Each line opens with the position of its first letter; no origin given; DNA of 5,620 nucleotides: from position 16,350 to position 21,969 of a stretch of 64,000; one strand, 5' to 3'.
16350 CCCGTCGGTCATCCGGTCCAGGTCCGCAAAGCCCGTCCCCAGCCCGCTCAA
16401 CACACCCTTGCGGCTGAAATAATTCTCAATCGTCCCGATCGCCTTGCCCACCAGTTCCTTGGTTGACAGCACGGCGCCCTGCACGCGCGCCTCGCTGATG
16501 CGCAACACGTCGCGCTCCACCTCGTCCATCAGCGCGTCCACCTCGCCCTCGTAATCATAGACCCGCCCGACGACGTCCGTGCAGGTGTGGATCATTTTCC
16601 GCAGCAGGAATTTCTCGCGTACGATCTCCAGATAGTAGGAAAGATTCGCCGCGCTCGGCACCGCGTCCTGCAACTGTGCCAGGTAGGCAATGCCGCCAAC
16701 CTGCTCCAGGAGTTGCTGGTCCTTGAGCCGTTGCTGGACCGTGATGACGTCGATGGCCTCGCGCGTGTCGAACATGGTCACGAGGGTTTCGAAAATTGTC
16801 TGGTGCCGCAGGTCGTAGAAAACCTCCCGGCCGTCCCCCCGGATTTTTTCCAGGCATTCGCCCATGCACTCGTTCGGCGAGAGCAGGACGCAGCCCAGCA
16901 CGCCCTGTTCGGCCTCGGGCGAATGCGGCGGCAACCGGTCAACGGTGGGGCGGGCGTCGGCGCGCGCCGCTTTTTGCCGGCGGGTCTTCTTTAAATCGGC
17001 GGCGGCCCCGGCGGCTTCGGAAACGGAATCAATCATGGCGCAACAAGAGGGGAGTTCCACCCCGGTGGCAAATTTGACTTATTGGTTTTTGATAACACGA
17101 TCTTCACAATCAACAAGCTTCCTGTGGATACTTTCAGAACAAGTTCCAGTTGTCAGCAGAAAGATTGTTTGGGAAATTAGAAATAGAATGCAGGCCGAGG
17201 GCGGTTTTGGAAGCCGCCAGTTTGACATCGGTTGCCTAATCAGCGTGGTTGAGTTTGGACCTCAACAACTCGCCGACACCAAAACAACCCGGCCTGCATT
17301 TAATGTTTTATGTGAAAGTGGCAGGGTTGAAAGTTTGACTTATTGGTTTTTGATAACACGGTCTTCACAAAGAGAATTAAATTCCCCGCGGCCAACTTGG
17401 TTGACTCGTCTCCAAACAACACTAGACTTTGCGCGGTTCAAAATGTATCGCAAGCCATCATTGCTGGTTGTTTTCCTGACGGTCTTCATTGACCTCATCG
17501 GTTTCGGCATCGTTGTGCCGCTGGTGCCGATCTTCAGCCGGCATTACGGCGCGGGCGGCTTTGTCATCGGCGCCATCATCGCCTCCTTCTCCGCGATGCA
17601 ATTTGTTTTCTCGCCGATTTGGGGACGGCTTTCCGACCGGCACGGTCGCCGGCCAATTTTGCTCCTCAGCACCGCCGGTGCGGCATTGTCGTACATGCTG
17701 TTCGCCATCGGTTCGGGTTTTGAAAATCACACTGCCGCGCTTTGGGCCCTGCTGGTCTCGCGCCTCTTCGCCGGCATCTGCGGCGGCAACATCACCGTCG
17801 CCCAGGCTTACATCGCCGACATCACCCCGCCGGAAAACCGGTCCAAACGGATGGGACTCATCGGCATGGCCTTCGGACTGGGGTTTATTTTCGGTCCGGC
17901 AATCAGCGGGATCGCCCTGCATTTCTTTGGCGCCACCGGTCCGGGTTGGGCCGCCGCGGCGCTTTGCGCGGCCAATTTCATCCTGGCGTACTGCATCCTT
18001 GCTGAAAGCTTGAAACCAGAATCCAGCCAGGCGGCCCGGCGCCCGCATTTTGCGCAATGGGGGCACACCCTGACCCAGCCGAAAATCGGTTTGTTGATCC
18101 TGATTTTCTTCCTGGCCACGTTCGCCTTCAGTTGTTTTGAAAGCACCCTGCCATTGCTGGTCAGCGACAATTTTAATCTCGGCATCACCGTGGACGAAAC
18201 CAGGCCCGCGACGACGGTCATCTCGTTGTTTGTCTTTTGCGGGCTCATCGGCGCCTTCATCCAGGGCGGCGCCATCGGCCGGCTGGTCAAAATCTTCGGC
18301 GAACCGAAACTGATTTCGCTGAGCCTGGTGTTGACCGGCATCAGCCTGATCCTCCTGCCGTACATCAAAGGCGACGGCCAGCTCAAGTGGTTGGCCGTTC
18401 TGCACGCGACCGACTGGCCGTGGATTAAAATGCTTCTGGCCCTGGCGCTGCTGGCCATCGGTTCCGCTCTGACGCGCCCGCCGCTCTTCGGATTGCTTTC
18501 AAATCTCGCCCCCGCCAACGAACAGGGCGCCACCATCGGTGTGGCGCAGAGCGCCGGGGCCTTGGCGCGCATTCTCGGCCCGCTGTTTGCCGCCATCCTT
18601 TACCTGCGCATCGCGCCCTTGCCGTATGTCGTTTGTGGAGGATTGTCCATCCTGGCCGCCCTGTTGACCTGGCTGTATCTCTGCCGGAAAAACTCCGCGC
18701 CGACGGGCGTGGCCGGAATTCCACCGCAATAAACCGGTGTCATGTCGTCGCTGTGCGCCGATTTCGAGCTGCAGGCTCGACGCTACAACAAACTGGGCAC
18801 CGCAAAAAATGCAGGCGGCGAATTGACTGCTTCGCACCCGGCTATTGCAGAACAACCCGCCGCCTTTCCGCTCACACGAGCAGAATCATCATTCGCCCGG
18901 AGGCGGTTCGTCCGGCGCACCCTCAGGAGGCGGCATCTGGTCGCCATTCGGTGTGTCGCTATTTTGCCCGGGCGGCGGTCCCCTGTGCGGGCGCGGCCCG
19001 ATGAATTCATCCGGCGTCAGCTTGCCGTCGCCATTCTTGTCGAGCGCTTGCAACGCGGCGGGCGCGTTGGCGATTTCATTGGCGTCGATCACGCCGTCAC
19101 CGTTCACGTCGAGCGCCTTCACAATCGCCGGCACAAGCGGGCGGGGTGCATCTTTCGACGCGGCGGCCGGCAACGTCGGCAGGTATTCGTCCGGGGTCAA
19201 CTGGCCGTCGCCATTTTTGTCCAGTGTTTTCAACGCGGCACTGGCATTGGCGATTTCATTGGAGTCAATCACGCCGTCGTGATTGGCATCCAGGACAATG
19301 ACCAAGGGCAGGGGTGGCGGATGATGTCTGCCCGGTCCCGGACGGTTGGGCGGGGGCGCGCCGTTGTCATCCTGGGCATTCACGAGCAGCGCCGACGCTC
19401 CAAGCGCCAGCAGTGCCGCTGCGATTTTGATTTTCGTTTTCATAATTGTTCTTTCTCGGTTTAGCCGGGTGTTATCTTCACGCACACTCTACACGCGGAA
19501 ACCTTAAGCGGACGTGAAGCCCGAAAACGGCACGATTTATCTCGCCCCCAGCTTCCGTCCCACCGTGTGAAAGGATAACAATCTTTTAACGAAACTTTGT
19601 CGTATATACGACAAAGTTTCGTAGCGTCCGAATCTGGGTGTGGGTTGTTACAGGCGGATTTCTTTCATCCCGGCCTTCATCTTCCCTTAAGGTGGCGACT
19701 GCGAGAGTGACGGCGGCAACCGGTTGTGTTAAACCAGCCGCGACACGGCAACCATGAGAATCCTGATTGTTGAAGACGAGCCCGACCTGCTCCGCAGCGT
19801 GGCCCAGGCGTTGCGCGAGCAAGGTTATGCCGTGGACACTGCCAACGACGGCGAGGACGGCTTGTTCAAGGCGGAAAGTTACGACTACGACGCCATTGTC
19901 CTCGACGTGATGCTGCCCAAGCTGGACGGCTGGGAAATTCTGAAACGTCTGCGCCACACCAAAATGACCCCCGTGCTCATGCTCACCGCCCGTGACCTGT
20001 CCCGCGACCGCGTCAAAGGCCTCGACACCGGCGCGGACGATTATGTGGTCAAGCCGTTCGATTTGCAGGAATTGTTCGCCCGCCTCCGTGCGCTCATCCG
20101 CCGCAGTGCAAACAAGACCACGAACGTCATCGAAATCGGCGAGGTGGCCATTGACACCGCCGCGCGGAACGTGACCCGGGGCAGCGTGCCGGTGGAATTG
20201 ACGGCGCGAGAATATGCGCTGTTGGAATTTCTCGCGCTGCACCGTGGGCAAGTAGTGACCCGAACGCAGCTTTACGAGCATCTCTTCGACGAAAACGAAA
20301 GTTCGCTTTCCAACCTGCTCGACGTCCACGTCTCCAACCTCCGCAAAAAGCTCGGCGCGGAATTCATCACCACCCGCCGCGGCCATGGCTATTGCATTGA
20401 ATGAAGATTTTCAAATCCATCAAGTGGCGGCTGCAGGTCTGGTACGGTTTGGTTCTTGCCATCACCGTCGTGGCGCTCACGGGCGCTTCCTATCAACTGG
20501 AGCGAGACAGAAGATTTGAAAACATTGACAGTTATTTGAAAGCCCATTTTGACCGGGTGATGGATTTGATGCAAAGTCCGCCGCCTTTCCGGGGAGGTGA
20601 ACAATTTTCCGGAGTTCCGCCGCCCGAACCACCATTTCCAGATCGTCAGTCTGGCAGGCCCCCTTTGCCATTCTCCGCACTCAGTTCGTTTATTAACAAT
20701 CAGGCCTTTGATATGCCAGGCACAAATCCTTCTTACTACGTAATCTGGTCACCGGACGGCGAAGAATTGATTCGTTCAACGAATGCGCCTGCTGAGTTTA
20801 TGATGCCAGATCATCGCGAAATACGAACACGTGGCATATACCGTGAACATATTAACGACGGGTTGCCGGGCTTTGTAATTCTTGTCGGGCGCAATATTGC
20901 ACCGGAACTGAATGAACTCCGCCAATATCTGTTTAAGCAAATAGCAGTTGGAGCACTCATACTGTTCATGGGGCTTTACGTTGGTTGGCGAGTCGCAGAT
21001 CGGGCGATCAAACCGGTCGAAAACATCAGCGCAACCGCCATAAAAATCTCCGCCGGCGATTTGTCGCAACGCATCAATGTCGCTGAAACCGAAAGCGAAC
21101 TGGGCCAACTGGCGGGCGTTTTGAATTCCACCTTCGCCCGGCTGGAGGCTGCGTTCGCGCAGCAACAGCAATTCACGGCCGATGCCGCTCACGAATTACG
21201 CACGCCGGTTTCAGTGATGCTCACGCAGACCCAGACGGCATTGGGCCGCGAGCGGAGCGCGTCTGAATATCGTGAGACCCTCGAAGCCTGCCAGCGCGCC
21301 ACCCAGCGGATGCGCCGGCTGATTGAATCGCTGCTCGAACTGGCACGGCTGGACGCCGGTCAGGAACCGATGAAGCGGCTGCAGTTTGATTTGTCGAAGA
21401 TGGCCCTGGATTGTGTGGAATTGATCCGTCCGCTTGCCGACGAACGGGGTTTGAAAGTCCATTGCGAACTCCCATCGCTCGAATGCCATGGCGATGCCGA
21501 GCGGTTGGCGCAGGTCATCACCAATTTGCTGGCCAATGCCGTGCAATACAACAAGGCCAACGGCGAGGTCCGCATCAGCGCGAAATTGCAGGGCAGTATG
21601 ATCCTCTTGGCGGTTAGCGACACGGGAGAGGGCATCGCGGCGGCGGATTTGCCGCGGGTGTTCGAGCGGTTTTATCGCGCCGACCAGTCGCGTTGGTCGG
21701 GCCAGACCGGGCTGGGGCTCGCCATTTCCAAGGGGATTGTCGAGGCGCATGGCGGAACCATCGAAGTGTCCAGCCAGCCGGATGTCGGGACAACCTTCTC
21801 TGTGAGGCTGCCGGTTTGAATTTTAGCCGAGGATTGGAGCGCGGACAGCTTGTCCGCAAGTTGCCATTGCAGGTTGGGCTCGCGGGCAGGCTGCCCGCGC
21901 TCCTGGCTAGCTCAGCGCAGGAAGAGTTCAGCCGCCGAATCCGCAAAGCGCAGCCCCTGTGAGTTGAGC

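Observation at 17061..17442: AT-richer dnaB/MFS divergent spacer: two 37-nt direct repeats flanking a 114-nt inverted-repeat-closed structure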

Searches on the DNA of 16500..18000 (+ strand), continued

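Call 64: search_with_rna_model(model_id=R2, sources=[window, L001, L002, L003, L004, L005, L006, L007, L008, L009, L010, L011, L013, L014, L015, L016, L018, L019, L020, L021, L022, L023, L024, L025, L026, L027, L028, L029, L030, L031, L032, L033, L034, L036, L037, L038, L039, L040, L041, L042, L043, L044, L045, L046, L047, L048, L049, L050, L051, L052, L053, L055, L056, L057, L058, L059, L060, L061, L062, L063, L064, L065, L066, L067, L068, L069, L070, L072, L073, L074, L075, L076, L077, L078, L079, L080], max_evalue=5)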
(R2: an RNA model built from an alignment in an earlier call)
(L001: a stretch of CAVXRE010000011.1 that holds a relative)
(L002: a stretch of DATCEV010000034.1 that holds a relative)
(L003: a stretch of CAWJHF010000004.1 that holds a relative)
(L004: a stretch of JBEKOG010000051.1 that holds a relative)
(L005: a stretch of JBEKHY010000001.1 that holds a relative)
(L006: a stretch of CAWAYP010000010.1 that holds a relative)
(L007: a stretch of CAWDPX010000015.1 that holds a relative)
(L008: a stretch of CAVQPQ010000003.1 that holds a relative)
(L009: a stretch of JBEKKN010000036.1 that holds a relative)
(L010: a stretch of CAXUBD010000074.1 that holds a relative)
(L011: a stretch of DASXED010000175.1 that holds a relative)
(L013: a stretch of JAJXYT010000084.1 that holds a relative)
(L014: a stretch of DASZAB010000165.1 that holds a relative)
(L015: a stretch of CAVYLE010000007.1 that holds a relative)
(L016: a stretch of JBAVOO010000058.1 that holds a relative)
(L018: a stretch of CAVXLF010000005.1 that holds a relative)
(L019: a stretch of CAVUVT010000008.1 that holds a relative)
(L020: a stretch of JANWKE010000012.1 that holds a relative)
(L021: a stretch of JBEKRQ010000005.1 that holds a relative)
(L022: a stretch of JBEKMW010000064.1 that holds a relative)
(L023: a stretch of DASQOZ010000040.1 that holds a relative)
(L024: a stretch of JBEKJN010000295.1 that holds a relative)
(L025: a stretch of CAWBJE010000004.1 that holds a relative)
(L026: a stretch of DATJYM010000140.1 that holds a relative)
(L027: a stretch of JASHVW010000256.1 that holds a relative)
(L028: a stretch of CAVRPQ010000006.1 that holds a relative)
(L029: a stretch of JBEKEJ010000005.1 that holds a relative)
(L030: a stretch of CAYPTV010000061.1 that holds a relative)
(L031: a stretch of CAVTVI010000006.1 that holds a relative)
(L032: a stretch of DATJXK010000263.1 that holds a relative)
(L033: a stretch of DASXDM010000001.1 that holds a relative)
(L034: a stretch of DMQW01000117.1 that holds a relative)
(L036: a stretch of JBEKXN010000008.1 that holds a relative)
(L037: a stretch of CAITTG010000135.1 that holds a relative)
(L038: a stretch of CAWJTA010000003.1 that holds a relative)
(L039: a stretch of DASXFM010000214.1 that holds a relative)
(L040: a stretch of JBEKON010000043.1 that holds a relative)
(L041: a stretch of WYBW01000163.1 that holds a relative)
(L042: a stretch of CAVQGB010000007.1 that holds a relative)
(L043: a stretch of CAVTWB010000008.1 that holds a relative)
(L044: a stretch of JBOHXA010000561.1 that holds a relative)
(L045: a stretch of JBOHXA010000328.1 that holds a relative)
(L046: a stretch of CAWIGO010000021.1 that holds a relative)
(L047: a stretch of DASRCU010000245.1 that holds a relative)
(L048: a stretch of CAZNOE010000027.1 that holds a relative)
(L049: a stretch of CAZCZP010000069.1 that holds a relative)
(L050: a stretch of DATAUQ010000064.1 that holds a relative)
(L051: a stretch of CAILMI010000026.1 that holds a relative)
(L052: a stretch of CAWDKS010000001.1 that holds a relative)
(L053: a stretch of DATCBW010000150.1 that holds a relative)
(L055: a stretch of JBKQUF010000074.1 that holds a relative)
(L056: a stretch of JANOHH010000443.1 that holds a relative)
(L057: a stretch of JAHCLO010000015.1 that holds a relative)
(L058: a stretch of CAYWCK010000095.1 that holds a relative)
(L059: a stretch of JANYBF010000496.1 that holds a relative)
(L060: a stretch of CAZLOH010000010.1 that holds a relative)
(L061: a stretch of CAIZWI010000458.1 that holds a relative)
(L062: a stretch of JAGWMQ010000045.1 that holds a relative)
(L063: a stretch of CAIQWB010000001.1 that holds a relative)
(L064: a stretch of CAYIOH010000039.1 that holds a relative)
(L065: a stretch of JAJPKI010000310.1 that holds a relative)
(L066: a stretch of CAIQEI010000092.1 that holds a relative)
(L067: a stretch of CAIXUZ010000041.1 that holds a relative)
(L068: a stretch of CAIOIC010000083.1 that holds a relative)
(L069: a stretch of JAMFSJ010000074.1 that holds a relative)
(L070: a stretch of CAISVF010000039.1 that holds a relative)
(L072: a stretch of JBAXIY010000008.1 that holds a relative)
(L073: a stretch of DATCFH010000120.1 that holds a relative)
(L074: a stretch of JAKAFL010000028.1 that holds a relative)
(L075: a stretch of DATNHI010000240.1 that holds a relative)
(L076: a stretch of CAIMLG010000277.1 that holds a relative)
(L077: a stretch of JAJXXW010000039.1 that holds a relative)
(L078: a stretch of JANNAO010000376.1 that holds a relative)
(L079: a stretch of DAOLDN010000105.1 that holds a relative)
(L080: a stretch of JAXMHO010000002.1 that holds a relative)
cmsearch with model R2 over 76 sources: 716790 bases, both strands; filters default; matches with E-value up to 5: 9.
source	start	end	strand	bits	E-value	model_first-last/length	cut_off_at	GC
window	17184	17303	+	129.7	6e-26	1-120/120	no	0.53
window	17184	17303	-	17.7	0.52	1-120/120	no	0.53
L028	3249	3337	-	16.1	1.2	1-120/120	no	0.61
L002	3204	3316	+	15.9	1.3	1-120/120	no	0.58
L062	3209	3290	+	15.3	1.8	1-120/120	no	0.72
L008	4324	4442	+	15.1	2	1-120/120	no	0.56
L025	3766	3860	+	14.6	2.6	1-120/120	no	0.65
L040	3147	3231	+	13.9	3.8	1-120/120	no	0.56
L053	1454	1503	+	13.5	4.7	1-120/120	no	0.68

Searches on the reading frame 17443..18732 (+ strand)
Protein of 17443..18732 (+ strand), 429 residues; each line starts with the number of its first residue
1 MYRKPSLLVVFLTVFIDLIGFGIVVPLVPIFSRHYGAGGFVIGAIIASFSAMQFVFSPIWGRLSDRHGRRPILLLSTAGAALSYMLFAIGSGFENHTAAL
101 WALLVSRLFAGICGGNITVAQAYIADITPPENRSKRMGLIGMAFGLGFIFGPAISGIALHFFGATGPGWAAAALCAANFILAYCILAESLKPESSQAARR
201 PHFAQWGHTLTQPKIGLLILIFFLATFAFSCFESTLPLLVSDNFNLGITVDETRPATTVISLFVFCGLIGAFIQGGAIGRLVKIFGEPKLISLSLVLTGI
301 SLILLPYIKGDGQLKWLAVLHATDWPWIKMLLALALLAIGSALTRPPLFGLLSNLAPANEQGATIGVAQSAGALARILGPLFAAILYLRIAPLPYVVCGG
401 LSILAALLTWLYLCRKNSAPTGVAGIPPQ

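Call 16: search_protein_families(library=pfam, proteins=[window:17443-18732:+])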
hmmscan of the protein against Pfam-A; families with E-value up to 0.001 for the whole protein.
window:17443-18732:+ (429 aa): 6 families
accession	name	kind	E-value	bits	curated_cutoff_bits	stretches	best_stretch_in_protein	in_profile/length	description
PF07690.21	MFS_1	-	7.1e-61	206.5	33.4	2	10-317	1-297/347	Major Facilitator Superfamily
PF00083.30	Sugar_tr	-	1.7e-12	47.4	22.3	2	41-182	47-181/452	Sugar (and other) transporter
PF12832.13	MFS_1_like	-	8.4e-11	42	25.2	1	3-163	210-366/373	MFS_1 like family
PF13347.12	MFS_2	-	3.5e-09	36.2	27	1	32-339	25-326/427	MFS/sugar transport protein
PF03825.22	Nuc_H_symport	-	4e-05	23.3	25.9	1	2-183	204-387/400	Nucleoside H+ symporter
PF03092.22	BT1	-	0.00084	18.6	22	1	45-198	29-187/432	BT1 family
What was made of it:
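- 17443..18732 (+): MFS transporter gene, 429 aa. This downstream neighbour varies between loci and is not functionally tied to the element. Pfam MFS_1, E = 7e-61 (call 16).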

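Call 17: find_encoding_contigs(protein=window:17443-18732:+, flank=10000, max_places=10)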
Protein window:17443-18732:+ (429 aa): no gene with exactly this product is on record in the collection.

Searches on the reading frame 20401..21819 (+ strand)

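Call 62: search_protein_families(library=pfam, proteins=[window:20401-21819:+])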
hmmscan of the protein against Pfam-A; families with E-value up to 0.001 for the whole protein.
window:20401-21819:+ (472 aa): 3 families
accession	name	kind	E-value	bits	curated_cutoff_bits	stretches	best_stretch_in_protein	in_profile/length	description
PF02518.31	HATPase_c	-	1.5e-30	106.3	26.4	1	364-471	1-108/111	Histidine kinase-, DNA gyrase B-, and HSP90-like ATPase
PF00512.31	HisKA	-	2e-17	63.4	26.9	1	254-320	1-66/66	His Kinase A (phospho-acceptor) domain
PF00672.30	HAMP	-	1.7e-10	41.5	25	1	198-250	2-53/53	HAMP domain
